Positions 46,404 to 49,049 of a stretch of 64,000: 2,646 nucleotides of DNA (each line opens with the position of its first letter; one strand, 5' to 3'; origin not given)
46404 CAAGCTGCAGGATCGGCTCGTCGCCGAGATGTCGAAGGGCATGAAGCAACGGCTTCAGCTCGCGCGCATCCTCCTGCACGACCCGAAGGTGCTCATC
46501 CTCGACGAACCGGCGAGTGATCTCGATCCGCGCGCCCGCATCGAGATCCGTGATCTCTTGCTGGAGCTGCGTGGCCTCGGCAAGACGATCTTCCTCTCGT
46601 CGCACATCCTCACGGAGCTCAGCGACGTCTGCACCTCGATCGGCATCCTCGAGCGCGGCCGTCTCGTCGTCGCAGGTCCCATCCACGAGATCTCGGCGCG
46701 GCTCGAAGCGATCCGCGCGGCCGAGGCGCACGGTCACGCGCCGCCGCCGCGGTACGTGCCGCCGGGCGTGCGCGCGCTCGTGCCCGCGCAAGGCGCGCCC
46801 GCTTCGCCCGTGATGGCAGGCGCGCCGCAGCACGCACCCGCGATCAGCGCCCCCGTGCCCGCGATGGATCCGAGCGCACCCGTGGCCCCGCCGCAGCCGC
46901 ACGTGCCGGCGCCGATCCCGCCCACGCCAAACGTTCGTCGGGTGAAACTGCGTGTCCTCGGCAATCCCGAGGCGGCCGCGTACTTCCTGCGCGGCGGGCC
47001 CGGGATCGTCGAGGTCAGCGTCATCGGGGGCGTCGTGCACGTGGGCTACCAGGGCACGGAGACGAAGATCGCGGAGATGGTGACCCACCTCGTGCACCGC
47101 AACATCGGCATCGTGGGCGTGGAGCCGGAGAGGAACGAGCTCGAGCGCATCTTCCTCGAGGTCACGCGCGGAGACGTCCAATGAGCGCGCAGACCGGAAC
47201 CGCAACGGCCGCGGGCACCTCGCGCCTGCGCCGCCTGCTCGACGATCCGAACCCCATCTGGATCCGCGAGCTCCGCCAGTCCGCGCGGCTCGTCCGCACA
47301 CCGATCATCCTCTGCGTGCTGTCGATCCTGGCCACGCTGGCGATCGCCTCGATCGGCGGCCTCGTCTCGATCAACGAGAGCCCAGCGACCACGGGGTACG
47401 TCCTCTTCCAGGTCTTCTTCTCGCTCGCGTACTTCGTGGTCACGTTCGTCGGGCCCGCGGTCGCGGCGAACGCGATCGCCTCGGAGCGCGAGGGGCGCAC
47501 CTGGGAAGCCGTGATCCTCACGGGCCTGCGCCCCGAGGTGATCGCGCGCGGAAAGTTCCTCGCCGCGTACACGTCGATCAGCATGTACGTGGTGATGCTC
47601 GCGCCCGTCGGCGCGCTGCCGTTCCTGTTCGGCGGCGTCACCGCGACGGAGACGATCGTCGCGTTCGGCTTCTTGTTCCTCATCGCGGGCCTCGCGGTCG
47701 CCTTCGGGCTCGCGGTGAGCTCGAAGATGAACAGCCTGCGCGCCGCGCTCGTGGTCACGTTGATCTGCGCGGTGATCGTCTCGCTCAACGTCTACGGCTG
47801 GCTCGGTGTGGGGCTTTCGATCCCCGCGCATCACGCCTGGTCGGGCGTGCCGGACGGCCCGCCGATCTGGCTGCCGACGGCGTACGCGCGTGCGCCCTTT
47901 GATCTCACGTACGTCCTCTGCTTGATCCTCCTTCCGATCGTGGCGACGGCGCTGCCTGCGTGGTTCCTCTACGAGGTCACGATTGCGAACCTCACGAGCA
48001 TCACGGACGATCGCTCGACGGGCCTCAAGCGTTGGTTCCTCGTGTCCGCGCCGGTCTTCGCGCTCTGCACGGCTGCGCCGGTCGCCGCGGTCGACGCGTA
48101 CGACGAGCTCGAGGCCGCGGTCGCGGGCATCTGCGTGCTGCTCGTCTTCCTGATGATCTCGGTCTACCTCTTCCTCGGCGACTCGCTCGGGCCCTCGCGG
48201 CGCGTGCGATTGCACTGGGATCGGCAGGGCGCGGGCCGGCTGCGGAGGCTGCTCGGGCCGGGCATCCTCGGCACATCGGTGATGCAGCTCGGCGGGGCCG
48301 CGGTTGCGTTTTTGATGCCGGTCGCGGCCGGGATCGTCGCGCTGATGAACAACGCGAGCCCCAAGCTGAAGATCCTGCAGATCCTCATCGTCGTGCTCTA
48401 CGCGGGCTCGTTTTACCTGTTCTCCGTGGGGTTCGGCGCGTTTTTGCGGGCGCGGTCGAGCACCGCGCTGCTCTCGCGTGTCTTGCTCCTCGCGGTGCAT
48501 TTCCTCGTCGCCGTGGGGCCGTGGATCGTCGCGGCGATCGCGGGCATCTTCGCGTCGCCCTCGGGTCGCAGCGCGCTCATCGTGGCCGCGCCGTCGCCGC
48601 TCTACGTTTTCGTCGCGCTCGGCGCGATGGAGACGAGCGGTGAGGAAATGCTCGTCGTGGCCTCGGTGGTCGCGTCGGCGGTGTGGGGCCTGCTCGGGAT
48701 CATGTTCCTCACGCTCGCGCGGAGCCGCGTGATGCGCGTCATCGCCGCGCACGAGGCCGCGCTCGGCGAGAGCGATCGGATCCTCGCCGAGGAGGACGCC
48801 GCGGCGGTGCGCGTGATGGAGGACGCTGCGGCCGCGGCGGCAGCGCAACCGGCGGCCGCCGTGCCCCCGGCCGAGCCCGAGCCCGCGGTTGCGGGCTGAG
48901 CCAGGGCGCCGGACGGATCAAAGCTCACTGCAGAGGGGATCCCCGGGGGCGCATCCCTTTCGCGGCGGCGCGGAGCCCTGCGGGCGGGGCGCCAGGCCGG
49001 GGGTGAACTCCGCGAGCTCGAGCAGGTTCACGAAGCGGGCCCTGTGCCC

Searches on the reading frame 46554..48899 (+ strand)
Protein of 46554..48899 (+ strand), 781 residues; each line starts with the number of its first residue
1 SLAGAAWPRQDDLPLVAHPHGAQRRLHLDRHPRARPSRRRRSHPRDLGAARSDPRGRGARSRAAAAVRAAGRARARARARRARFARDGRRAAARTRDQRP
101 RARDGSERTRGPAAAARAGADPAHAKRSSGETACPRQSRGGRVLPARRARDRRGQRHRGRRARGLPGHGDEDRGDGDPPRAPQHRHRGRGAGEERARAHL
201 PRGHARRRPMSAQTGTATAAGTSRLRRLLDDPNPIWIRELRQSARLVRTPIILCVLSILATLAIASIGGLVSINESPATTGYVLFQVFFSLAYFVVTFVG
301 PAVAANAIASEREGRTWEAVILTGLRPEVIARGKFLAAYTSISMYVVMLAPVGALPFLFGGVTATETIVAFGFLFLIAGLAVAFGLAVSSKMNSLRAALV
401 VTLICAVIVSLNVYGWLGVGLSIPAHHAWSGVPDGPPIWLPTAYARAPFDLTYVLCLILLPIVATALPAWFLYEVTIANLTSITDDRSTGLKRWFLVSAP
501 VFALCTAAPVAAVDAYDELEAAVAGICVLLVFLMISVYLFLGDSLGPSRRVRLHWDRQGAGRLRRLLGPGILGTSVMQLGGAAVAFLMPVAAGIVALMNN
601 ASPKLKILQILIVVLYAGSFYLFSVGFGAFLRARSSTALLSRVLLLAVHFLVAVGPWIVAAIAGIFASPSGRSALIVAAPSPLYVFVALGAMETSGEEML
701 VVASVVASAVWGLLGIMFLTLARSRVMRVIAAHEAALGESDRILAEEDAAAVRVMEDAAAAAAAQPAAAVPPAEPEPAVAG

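Call 98: search_protein_families(library=pfam, proteins=[window:46554-48899:+], max_evalue=0.001)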
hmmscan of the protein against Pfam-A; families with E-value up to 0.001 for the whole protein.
window:46554-48899:+ (781 aa): 1 family
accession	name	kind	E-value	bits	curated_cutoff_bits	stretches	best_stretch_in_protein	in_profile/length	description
PF12698.13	ABC2_membrane_3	-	1.4e-05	24.8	31.6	1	281-411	159-284/347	ABC-2 family transporter protein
